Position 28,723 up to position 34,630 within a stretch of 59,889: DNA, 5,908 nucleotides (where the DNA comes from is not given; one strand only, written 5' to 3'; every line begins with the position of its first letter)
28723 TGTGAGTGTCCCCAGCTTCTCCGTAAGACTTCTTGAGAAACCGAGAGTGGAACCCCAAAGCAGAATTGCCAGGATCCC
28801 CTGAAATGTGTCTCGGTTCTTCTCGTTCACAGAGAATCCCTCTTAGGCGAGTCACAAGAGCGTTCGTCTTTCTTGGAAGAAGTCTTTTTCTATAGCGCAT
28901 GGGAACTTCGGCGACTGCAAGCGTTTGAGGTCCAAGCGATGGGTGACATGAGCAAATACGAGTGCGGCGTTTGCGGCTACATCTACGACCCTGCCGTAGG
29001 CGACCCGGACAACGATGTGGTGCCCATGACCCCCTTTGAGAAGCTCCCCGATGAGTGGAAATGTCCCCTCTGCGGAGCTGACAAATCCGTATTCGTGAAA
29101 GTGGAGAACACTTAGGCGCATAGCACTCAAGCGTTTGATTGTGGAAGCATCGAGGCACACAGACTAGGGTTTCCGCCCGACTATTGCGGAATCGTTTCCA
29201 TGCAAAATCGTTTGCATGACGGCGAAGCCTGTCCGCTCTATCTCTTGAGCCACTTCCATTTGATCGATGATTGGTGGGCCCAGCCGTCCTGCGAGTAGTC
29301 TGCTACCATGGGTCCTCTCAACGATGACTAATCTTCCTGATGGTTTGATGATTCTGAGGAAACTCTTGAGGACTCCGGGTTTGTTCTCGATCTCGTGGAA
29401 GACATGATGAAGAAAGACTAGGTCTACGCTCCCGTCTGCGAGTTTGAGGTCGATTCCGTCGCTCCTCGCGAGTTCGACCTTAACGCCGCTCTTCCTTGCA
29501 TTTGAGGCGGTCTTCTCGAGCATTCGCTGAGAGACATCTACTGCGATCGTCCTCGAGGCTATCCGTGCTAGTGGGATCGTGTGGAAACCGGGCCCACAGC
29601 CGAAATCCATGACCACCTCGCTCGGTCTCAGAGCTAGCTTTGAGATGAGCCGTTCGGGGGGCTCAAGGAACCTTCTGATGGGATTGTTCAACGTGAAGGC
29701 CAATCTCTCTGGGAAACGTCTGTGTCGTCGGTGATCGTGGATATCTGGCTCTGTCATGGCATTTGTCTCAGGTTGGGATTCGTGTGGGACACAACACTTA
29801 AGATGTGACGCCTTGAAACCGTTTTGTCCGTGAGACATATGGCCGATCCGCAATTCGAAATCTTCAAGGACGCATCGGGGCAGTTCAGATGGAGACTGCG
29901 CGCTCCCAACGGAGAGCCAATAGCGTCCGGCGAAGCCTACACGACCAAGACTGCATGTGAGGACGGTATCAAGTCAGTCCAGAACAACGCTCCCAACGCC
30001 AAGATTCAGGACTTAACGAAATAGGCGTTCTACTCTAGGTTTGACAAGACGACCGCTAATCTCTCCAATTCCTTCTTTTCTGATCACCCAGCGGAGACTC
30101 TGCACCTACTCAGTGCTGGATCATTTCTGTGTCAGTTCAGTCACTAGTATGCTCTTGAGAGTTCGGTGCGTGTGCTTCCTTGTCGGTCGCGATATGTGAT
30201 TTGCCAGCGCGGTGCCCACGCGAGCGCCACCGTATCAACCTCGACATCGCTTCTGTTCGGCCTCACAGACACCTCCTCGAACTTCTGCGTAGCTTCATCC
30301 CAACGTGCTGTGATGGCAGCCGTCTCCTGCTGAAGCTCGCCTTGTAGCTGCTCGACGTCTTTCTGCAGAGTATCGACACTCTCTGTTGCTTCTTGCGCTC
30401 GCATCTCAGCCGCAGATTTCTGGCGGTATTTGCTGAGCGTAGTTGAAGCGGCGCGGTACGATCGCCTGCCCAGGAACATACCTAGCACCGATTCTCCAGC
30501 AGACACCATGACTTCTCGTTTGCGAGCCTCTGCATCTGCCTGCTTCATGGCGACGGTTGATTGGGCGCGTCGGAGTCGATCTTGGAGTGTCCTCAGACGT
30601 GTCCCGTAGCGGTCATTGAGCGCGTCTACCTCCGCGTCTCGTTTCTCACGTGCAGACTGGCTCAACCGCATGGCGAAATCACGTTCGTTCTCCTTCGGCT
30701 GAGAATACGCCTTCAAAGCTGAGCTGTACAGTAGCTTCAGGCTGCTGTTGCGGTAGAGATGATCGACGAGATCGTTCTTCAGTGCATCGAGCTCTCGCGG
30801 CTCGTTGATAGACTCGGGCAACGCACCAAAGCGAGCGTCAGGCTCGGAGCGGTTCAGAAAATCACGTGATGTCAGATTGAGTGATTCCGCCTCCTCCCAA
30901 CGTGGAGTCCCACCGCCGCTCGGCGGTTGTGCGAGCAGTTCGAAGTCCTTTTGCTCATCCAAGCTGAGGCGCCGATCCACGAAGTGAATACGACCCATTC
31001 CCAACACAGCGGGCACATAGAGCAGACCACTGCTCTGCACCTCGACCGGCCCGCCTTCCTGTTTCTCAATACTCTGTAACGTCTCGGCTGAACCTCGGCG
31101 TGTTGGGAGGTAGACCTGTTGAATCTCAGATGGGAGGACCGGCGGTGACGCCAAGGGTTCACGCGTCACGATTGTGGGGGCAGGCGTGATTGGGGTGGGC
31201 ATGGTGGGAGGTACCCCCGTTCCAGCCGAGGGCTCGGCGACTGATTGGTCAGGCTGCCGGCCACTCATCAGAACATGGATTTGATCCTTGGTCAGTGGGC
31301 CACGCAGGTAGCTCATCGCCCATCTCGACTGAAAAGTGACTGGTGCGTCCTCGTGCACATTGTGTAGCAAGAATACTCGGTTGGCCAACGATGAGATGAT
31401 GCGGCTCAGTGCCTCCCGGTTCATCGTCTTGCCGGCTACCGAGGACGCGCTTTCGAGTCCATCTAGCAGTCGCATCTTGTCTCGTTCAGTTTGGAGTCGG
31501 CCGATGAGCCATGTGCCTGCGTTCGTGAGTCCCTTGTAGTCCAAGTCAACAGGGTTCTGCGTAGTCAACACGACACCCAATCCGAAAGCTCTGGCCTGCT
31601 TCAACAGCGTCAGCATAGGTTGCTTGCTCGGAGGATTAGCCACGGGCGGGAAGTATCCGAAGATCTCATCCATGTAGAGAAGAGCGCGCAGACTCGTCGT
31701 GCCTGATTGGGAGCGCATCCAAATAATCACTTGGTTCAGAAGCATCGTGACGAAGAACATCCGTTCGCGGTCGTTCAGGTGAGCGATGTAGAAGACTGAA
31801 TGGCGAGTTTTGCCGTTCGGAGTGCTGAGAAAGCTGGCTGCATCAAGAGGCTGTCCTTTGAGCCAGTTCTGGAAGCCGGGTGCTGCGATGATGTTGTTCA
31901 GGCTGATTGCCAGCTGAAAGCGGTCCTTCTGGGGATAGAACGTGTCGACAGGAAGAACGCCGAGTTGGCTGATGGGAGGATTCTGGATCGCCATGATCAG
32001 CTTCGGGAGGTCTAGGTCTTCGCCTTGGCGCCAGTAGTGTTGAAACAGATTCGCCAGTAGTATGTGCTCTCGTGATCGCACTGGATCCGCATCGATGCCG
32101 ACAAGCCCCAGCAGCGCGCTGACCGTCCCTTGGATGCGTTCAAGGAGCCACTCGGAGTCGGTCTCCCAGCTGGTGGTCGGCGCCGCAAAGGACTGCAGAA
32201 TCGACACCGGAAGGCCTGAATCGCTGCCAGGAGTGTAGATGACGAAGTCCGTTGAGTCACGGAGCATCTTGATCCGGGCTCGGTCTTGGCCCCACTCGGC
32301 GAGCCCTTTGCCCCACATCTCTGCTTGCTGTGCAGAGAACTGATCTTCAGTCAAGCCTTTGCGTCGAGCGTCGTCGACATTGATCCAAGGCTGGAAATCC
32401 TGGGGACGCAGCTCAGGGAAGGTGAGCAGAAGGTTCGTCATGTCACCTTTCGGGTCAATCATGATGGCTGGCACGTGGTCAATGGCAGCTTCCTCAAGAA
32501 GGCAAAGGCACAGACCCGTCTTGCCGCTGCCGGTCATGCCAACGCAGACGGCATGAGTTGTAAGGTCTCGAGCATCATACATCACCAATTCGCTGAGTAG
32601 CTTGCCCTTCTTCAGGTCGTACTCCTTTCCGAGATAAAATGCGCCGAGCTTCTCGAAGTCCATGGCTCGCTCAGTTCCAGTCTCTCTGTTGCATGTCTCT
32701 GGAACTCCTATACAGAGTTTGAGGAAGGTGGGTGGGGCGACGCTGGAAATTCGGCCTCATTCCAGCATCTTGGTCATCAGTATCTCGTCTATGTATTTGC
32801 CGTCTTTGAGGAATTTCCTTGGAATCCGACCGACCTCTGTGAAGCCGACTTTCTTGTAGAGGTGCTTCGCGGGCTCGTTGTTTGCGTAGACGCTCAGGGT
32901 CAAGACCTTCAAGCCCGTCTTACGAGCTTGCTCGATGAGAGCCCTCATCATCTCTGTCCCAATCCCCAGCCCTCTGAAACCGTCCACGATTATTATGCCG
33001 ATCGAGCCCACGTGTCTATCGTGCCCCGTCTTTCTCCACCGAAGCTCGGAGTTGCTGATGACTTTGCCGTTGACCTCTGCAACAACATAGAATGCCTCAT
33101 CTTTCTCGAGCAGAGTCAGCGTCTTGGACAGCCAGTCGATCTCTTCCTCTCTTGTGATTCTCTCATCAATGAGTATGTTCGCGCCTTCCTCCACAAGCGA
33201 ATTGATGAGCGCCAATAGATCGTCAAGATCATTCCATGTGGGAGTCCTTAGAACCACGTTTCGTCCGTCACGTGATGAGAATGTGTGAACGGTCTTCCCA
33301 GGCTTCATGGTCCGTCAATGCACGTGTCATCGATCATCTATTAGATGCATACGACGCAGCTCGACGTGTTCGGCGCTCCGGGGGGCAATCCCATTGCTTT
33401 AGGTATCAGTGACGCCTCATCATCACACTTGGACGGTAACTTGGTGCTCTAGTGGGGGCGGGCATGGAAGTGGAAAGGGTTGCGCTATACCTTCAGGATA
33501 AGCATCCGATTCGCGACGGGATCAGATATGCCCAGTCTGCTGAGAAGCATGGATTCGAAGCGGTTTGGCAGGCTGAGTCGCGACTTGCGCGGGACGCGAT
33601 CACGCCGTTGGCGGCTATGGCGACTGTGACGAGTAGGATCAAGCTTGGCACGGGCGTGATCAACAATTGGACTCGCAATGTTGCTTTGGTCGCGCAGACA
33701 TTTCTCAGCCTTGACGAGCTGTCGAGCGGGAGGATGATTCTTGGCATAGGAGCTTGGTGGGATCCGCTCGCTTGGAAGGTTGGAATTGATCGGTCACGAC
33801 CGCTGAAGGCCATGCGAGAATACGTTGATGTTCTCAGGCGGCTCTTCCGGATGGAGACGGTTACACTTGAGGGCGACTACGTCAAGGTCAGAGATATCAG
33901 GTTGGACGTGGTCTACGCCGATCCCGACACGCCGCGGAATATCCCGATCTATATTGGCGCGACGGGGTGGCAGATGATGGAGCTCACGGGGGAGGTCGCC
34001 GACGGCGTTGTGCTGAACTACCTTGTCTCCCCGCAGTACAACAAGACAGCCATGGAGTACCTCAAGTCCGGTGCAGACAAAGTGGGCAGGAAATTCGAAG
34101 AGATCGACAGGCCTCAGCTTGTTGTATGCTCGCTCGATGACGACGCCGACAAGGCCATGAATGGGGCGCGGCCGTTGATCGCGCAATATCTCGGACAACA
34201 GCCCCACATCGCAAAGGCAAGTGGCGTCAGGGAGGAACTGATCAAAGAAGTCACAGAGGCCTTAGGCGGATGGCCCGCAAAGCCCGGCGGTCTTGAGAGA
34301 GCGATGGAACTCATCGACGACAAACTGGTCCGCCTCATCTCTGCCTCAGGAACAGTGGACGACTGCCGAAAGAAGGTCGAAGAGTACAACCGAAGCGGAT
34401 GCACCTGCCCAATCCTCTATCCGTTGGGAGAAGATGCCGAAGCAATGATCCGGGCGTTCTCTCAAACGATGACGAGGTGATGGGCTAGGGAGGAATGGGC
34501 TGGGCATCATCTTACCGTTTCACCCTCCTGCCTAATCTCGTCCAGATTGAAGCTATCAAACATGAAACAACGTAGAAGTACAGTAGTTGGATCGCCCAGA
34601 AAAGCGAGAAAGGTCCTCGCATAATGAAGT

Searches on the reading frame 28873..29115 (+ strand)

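Call 44: search_protein_families(library=pfam, proteins=[window:28873-29115:+], max_evalue=0.001)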
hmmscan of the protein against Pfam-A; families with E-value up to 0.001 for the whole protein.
window:28873-29115:+ (80 aa): 3 families
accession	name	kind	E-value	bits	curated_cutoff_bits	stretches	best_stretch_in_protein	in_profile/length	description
PF00301.25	Rubredoxin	-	5.2e-23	81.3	23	1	28-74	1-47/47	Rubredoxin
PF21349.2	RUBY_RBDX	-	2.4e-06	27.3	26.5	0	57-74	14-29/30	Rubrerythrin, rubredoxin-like domain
PF05129.18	Zn_ribbon_Elf1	-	0.00046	20.7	29.8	0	55-79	16-40/79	Transcription elongation factor Elf1 like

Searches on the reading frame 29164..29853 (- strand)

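Call 9: search_protein_families(library=pfam, proteins=[window:29164-29853:-], max_evalue=0.001)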
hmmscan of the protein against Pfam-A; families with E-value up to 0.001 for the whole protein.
window:29164-29853:- (229 aa): 10 families
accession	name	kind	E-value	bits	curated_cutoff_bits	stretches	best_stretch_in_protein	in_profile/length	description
PF08241.18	Methyltransf_11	-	4.9e-21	75.6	21.2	1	83-177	2-95/95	Methyltransferase domain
PF13649.12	Methyltransf_25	-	1.1e-18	68.1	27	1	81-173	1-97/97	Methyltransferase domain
PF13847.12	Methyltransf_31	-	1.1e-18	67.7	27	1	77-181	3-113/145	Methyltransferase domain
PF08242.18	Methyltransf_12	-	1.8e-13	51.5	30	1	82-175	1-98/98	Methyltransferase domain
PF13489.12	Methyltransf_23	-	4e-12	46.6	27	1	67-181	10-120/164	Methyltransferase domain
PF01209.24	Ubie_methyltran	-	5.5e-12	46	20.1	1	75-182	45-156/233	ubiE/COQ5 methyltransferase family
PF05175.20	MTS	-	1.1e-07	32.1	23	1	69-182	23-143/170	Methyltransferase small domain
PF01135.25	PCMT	-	0.00054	20.2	20.3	1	72-134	68-134/210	Protein-L-isoaspartate(D-aspartate) O-methyltransferase (PCMT)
PF00398.26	RrnaAD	-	0.00057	19.5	24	1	68-136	21-88/263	Ribosomal RNA adenine dimethylase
PF01189.24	Methyltr_RsmB-F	-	0.00087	19.4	27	0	73-144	4-81/199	16S rRNA methyltransferase RsmB/F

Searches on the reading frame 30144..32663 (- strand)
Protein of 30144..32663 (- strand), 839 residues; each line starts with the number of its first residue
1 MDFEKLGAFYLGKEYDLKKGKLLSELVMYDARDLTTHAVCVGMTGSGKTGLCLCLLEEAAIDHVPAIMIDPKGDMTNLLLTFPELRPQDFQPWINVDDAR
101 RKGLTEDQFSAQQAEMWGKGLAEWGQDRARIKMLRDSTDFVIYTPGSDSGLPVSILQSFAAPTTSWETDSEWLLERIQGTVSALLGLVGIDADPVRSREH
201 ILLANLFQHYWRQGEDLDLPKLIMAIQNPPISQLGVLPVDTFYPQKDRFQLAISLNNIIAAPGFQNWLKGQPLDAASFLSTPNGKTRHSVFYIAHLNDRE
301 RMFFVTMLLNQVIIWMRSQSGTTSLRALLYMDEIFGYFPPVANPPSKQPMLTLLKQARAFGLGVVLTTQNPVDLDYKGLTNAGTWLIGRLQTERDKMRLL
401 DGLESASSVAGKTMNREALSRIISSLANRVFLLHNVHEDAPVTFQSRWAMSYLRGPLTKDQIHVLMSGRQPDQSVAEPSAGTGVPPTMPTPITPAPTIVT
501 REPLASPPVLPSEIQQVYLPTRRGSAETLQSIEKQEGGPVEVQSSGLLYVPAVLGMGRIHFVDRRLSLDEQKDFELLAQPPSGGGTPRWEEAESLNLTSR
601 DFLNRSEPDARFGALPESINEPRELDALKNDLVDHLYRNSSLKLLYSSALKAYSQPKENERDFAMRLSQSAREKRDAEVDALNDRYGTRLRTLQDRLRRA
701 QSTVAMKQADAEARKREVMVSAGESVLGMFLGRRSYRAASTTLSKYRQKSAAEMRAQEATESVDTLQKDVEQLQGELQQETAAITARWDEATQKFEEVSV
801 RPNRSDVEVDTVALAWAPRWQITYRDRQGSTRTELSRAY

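Call 9: search_protein_families(library=pfam, proteins=[window:30144-32663:-], max_evalue=0.001)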
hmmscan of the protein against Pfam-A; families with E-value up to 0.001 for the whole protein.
window:30144-32663:- (839 aa): 2 families
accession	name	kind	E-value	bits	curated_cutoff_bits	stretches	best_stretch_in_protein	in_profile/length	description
PF01935.23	DUF87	-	3.5e-05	24.4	23.2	1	30-87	17-69/220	Helicase HerA, central domain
PF10412.15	TrwB_AAD_bind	-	0.00069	19.1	20.5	0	32-76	12-56/387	Type IV secretion-system coupling protein DNA-binding domain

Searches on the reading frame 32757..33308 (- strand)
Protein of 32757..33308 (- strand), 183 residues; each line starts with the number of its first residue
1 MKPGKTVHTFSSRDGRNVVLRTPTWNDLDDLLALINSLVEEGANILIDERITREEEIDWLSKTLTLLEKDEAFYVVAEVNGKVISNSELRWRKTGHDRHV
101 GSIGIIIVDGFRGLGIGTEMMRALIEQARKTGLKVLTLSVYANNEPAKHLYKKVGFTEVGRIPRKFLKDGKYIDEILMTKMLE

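Call 9: search_protein_families(library=pfam, proteins=[window:32757-33308:-], max_evalue=0.001)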
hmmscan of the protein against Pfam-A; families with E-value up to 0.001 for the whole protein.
window:32757-33308:- (183 aa): 7 families
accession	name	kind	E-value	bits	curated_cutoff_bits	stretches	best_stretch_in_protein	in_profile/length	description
PF00583.31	Acetyltransf_1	-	7e-17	62.2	20.7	1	57-156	25-116/116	Acetyltransferase (GNAT) family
PF13302.13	Acetyltransf_3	-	1.8e-14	55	25.4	1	18-157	2-138/138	Acetyltransferase (GNAT) domain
PF13420.13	Acetyltransf_4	-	2e-12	47.8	24.3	1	20-176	1-154/155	Acetyltransferase (GNAT) domain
PF13508.13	Acetyltransf_7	-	7.8e-12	45.9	27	1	72-158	3-84/84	Acetyltransferase (GNAT) domain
PF13673.13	Acetyltransf_10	-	5.6e-09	36.5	23.6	1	67-161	26-112/128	Acetyltransferase (GNAT) domain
PF08445.16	FR47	-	3.1e-08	33.9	22.1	1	99-158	20-79/86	FR47-like protein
PF14542.12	Acetyltransf_CG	-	1.3e-05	25.7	30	1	106-149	31-74/80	GCN5-related N-acetyl-transferase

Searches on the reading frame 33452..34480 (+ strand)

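Call 9: search_protein_families(library=pfam, proteins=[window:33452-34480:+], max_evalue=0.001)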
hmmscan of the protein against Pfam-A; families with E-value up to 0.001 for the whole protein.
window:33452-34480:+ (342 aa): 1 family
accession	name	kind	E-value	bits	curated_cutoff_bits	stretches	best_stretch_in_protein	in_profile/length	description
PF00296.26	Bac_luciferase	-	2.7e-68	231.1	27.9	1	16-318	17-313/314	Luciferase-like monooxygenase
